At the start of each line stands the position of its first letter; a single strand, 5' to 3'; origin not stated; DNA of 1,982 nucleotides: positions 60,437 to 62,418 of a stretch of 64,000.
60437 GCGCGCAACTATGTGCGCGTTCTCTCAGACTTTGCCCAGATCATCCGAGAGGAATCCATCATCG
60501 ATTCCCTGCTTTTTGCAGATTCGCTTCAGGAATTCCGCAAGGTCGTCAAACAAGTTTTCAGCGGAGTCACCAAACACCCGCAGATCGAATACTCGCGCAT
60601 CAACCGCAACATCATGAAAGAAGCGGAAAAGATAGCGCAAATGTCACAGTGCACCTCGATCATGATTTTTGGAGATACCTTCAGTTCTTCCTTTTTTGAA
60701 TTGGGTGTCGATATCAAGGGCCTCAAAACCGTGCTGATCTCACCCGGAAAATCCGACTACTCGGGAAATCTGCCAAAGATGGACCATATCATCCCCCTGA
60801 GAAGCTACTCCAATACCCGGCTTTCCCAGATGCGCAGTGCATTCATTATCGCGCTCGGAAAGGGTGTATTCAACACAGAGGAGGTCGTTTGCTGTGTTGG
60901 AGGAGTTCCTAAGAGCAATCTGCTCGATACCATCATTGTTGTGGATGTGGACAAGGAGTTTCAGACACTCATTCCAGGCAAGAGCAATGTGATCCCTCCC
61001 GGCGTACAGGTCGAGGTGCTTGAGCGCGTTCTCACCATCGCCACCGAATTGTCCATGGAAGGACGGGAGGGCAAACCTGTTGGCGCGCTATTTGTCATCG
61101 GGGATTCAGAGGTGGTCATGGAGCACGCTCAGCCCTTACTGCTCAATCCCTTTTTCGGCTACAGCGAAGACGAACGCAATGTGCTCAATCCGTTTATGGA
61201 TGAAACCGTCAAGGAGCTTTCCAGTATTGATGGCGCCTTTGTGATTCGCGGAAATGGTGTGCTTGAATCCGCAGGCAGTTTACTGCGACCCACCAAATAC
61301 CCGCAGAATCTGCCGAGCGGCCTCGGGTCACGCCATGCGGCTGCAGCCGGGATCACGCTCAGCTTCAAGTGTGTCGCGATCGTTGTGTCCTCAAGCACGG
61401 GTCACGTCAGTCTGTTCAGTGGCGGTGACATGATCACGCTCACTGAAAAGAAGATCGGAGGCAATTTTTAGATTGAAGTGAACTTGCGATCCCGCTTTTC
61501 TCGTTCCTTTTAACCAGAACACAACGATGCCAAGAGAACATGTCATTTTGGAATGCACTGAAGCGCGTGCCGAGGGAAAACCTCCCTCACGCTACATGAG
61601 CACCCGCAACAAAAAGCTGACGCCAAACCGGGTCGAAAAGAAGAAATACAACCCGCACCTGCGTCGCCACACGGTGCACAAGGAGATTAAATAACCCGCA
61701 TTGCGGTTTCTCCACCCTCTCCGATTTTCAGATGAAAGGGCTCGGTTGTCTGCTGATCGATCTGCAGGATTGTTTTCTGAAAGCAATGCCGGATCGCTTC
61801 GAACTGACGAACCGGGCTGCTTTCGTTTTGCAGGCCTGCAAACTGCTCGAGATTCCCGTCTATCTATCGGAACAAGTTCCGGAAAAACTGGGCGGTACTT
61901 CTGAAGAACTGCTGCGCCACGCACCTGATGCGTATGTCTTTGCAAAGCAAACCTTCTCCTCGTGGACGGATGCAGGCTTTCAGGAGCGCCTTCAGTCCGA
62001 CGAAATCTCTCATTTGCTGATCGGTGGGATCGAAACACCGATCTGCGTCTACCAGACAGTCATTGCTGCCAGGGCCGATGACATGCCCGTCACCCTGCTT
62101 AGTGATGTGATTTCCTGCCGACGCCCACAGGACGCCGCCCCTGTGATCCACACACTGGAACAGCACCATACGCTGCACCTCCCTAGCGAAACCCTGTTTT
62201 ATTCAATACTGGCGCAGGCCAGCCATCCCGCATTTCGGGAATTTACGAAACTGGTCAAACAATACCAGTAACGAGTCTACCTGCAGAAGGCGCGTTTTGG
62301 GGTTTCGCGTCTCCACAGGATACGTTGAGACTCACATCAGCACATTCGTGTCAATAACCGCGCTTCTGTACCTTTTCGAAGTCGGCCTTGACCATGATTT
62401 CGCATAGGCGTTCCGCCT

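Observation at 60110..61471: Soluble three-domain putative c-di-AMP synthase with an EIIA(Ntr)-like input domain whose phospho-His is replaced by Tyr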

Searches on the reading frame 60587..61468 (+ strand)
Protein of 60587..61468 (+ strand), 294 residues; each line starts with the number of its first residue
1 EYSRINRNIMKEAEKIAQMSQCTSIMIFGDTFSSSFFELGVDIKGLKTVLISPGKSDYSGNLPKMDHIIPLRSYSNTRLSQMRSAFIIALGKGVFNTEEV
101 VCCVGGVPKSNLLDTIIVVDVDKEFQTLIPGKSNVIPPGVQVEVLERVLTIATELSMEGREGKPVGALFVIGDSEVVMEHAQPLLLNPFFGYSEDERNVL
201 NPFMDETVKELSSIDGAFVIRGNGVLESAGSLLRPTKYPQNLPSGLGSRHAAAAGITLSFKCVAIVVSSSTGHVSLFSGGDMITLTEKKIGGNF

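Call 29: search_protein_representatives(protein=window:60587-61468:+)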
Query: 294 residues. Proteins with E-value up to 0.001 (for the whole library): 1369; up to 1e-10: 823; up to 1e-30: 256. The best 150 are listed.
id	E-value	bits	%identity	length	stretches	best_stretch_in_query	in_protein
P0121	9.6e-85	300.6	51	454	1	4-292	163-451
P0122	1.1e-81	290.6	48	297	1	5-288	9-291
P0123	8.2e-81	287.7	50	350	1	4-288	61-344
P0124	2.1e-80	286.3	51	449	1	3-292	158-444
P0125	3.5e-76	272.5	46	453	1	6-288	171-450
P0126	5.3e-76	271.9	45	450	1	4-291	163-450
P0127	3.2e-74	266.1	47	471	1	4-288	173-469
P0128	6.3e-74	265.1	45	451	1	7-291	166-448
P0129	2.2e-71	256.7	44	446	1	6-288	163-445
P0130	1.2e-69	251.0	43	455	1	3-289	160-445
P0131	3.9e-68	246.1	44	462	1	3-287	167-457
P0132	3.5e-66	239.7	43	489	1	7-290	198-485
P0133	1.9e-65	237.3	43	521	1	3-291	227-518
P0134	8.8e-64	231.8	45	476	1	9-283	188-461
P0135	1.6e-62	227.7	40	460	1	4-288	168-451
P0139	1.0e-58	215.2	41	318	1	7-284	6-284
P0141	5.0e-58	212.9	40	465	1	15-286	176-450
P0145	5.9e-54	199.6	42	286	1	6-285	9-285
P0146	6.3e-54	199.5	37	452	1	3-288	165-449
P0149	2.2e-53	197.7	38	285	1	13-283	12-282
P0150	4.4e-53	196.7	41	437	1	5-283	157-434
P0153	3.3e-52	193.9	35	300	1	12-284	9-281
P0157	7.8e-52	192.6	40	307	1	8-283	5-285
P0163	1.6e-51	191.6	39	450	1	10-283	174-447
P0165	2.1e-51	191.2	38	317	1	6-284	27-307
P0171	1.7e-50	188.2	36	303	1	9-291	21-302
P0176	3.8e-50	187.1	36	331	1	4-288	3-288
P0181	1.5e-49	185.1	35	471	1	5-287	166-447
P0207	8.6e-46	172.8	34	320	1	5-287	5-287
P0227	1.4e-43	165.6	33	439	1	4-281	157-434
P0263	1.9e-39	152.0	34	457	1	13-284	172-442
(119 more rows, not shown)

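Call 63: list_cluster_members(proteins=[P0125, P0130, P0135, P0141, P0146, P0150, P0163, P0181, P0227, P0263])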
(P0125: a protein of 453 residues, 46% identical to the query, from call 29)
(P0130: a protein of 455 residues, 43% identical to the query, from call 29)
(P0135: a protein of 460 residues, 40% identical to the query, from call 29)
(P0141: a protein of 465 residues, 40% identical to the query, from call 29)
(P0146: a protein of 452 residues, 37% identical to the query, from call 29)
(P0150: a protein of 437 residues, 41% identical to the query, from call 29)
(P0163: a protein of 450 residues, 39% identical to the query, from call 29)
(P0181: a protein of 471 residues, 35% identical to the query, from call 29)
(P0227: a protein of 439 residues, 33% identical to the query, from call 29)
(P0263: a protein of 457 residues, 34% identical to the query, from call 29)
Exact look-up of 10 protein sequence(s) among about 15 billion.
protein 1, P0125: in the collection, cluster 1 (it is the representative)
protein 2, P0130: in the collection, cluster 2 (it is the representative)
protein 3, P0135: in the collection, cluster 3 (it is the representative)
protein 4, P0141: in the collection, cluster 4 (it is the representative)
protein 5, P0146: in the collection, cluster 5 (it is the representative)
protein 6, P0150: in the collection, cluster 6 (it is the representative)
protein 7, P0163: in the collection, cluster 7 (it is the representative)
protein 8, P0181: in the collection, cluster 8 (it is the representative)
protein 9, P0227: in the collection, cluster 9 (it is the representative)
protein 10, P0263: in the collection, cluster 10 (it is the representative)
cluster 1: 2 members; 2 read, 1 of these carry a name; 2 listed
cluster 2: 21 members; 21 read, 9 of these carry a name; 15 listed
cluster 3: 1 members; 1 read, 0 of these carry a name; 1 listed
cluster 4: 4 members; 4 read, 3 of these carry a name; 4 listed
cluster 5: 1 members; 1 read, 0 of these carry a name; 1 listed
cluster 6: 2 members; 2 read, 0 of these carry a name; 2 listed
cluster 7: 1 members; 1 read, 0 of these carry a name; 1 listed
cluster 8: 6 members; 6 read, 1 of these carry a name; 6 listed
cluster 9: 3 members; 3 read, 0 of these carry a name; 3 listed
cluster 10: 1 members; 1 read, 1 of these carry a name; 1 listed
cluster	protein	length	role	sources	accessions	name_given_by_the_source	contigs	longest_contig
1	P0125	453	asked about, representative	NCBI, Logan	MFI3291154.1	MAG: PTS sugar transporter subunit IIA [Opitutales bacterium]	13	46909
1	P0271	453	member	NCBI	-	-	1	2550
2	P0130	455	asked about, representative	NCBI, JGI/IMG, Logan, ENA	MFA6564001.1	MAG: PTS sugar transporter subunit IIA [Verrucomicrobiia bacterium]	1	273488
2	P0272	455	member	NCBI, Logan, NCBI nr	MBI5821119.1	MAG: DNA integrity scanning protein DisA nucleotide-binding domain protein ... | DNA integrity scanning protein DisA nucleotide-binding domain protein [Verrucomicrobiota ...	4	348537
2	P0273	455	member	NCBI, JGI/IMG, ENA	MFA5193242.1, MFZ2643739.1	MAG: PTS sugar transporter subunit IIA [Verrucomicrobiia bacterium]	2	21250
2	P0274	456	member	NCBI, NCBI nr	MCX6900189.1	MAG: PTS sugar transporter subunit IIA [Verrucomicrobia bacterium] | PTS sugar transporter subunit IIA [Verrucomicrobiota bacterium]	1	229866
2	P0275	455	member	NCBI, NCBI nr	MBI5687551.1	MAG: PTS sugar transporter subunit IIA [Verrucomicrobia bacterium] | PTS sugar transporter subunit IIA [Verrucomicrobiota bacterium]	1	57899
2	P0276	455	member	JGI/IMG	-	diadenylate cyclase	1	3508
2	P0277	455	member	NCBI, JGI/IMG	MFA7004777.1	MAG: PTS sugar transporter subunit IIA [Verrucomicrobiia bacterium] | DNA integrity scanning protein DisA with diadenylate cyclase ...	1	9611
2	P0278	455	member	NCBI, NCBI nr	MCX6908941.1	MAG: PTS sugar transporter subunit IIA [Verrucomicrobia bacterium] | PTS sugar transporter subunit IIA [Verrucomicrobiota bacterium]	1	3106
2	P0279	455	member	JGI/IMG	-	DNA integrity scanning protein DisA with diadenylate cyclase ...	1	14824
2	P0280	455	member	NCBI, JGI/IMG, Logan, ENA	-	-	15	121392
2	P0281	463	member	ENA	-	-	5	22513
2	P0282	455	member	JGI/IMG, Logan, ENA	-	-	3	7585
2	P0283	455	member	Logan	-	-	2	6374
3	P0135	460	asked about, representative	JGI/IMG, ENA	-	-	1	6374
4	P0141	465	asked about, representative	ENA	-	-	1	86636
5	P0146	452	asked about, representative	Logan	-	-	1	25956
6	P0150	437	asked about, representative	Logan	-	-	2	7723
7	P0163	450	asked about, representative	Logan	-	-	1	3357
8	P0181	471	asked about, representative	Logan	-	-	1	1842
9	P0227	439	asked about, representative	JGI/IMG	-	-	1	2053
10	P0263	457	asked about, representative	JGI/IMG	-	DNA integrity scanning protein DisA with diadenylate cyclase ...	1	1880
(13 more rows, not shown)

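Call 66: list_cluster_members(proteins=[P0122, P0139, P0145, P0149, P0153, P0157, P0165, P0171, P0176, P0207])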
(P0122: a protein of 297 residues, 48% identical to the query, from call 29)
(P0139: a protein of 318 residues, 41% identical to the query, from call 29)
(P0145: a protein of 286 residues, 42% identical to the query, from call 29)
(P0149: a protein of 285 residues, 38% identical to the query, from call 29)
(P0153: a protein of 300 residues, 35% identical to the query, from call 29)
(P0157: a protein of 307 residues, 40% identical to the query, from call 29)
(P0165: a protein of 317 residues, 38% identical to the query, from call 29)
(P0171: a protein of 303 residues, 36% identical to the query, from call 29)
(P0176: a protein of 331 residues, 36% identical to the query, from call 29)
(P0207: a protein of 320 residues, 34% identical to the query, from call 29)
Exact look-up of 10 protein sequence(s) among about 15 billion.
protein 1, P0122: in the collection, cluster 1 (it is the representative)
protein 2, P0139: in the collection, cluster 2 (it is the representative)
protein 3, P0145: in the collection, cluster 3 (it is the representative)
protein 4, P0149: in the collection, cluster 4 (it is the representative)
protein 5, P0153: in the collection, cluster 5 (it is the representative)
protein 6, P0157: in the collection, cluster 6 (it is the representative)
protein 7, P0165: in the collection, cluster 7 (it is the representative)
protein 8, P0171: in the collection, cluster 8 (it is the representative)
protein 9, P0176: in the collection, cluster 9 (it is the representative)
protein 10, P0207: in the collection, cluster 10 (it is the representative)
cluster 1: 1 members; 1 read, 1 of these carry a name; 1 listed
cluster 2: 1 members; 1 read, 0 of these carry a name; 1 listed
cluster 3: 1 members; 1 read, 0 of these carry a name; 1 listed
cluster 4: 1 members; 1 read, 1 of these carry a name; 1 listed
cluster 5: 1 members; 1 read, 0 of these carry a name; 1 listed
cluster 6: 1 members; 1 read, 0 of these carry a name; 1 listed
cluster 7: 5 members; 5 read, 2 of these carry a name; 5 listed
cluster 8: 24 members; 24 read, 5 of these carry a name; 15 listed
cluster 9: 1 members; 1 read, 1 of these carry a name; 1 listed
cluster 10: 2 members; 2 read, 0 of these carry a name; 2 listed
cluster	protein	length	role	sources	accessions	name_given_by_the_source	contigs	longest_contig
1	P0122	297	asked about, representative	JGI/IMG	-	diadenylate cyclase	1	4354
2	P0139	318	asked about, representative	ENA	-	-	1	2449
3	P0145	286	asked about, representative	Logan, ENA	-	-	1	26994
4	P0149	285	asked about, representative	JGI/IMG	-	hypothetical protein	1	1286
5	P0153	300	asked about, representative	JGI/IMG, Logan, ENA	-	-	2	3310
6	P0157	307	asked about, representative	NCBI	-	-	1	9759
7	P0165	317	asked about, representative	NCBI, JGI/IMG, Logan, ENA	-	DNA integrity scanning protein DisA with diadenylate cyclase activity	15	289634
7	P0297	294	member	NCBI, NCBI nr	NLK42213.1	MAG: hypothetical protein GX298_09200, partial [Planctomycetes bacterium] | hypothetical protein [Planctomycetota bacterium]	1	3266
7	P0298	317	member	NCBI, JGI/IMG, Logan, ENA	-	-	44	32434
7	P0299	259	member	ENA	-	-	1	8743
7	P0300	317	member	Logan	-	-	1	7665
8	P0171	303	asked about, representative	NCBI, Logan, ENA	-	-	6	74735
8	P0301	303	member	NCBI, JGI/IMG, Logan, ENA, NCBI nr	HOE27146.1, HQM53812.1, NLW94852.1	MAG TPA: diadenylate cyclase [bacterium] | hypothetical protein [Chlamydiota bacterium]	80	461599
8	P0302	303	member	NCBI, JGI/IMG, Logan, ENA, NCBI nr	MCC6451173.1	MAG: DNA integrity scanning protein DisA nucleotide-binding domain protein [Candidatus ... | DNA integrity scanning protein DisA with diadenylate cyclase activity | DNA integrity scanning protein DisA nucleotide-binding domain protein [Candidatus ...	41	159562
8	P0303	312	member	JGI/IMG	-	DNA integrity scanning protein DisA with diadenylate cyclase activity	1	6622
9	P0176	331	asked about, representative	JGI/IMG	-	DNA integrity scanning protein DisA with diadenylate cyclase activity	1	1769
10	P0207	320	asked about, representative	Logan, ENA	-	-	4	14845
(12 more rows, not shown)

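Call 70: find_encoding_contigs(protein=P0130, flank=10000, max_places=1)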
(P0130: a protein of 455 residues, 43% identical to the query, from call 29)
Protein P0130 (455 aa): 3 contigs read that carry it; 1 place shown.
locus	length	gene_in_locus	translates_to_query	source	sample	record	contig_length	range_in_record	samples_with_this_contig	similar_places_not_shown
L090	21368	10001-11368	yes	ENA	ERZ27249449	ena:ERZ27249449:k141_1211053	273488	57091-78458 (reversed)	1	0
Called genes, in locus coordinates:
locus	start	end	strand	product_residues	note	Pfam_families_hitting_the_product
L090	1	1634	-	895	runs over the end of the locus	PF21345:PcRGLX_2nd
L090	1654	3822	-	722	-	-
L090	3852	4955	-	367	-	-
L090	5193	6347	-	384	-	PF26549:Tricorn_N (faint), PF07676:PD40 (faint)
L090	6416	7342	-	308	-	PF14100:DUF6807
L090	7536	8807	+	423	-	PF07690:MFS_1, PF00083:Sugar_tr, PF13347:MFS_2 (faint), PF00083:Sugar_tr, PF07690:MFS_1 (weak)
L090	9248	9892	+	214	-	PF18734:HEPN_AbiU2 (weak)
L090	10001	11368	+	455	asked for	PF00359:PTS_EIIA_2, PF21755:DacZ_P, PF02457:DAC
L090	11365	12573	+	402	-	PF00557:Peptidase_M24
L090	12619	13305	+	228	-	PF04298:Zn_peptidase_2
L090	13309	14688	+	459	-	PF13416:SBP_bac_8 (weak), PF13343:SBP_bac_6, PF13531:SBP_bac_11 (weak)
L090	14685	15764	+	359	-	PF00005:ABC_tran, PF13304:AAA_21 (faint), PF17912:OB_MalK (faint), PF08402:TOBE_2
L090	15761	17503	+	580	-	PF00528:BPD_transp_1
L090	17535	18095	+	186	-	PF00156:Pribosyltran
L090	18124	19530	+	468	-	PF00657:Lipase_GDSL, PF13472:Lipase_GDSL_2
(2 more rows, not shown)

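Call 71: find_encoding_contigs(protein=P0141, flank=10000, max_places=1)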
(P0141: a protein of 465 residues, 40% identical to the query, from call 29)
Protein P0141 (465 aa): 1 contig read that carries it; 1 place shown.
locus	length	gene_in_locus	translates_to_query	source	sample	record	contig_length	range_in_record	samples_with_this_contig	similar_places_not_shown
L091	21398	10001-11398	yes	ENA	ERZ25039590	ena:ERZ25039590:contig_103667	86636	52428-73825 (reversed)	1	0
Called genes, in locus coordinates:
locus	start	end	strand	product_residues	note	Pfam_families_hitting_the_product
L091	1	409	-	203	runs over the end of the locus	PF13338:AbiEi_4 (faint)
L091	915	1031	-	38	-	-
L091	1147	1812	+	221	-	PF07099:DUF1361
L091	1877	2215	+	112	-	-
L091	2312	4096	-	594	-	-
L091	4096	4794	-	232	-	PF03886:ABC_trans_aux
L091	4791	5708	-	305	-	PF02470:MlaD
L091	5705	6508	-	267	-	PF00005:ABC_tran, PF13304:AAA_21 (weak)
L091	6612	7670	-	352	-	PF02405:MlaE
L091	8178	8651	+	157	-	-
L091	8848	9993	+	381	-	PF01553:Acyltransferase, PF19277:GPAT_C (weak)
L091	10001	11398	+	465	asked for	PF00359:PTS_EIIA_2, PF21755:DacZ_P, PF02457:DAC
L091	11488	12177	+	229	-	-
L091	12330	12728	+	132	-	PF04480:DUF559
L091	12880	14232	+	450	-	PF00342:PGI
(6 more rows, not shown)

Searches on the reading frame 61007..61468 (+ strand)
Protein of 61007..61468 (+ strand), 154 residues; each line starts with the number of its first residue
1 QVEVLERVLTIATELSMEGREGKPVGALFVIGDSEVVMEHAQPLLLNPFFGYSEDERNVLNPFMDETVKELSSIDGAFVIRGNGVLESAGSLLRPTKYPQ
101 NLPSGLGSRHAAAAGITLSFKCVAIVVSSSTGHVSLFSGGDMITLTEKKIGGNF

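Call 69: search_solved_structures(query=window:61007-61468:+, max_evalue=0.001, show_alignments=2)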
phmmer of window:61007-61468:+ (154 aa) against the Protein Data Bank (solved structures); distinct sequences matched with E-value up to 0.001: 13.
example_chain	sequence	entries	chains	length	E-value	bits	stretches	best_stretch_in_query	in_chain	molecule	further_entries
6hvn_A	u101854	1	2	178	5.9e-08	35.9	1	74-143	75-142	Diadenylate cyclase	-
6hvl_A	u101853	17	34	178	8.1e-08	35.5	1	74-143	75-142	Diadenylate cyclase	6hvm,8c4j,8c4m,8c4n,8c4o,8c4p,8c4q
4rv7_A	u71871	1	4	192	9.7e-08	35.2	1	74-143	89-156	Diadenylate cyclase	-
8ogk_A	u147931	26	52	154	2.8e-05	27.2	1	74-148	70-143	Cyclic di-AMP synthase CdaA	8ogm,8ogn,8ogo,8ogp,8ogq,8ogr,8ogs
9g0g_A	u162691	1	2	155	2.8e-05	27.2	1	74-148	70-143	Cyclic di-AMP synthase CdaA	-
7ojs_H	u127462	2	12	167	3.4e-05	26.9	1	74-148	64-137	Cyclic di-AMP synthase CdaA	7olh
6huw_A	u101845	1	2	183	4.1e-05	26.7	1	74-148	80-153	Diadenylate cyclase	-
6gyw_A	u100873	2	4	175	6.2e-05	26.1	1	72-140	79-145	Diadenylate cyclase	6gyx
6gyy_A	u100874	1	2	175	0.00013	25.1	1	74-140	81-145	Diadenylate cyclase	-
2fb5_A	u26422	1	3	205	0.00013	25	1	75-145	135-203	hypothetical Membrane Spanning Protein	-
7l8n_A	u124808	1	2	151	0.00014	25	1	73-143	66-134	Diadenylate cyclase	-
8ofo_AAA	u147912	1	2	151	0.00019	24.5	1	74-142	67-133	Diadenylate cyclase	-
9g69_C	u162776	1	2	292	0.00092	22.3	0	74-144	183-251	Diadenylate cyclase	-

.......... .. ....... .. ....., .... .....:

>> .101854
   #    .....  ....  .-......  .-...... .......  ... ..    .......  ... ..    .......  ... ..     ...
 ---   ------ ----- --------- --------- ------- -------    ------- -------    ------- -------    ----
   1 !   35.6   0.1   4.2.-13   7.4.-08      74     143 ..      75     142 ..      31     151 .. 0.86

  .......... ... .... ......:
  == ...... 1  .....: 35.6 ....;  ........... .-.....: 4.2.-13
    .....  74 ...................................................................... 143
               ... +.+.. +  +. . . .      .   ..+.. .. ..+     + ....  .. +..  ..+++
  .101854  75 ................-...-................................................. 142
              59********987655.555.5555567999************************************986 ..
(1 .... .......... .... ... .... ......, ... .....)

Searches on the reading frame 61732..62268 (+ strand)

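Call 28: search_protein_families(library=pfam, proteins=[window:61732-62268:+], max_evalue=0.00001)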
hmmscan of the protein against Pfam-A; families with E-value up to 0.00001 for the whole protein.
window:61732-62268:+ (179 aa): 1 family
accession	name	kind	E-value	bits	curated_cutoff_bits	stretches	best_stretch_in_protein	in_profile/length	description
PF00857.26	Isochorismatase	-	5e-21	76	27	1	6-144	3-165/175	Isochorismatase domain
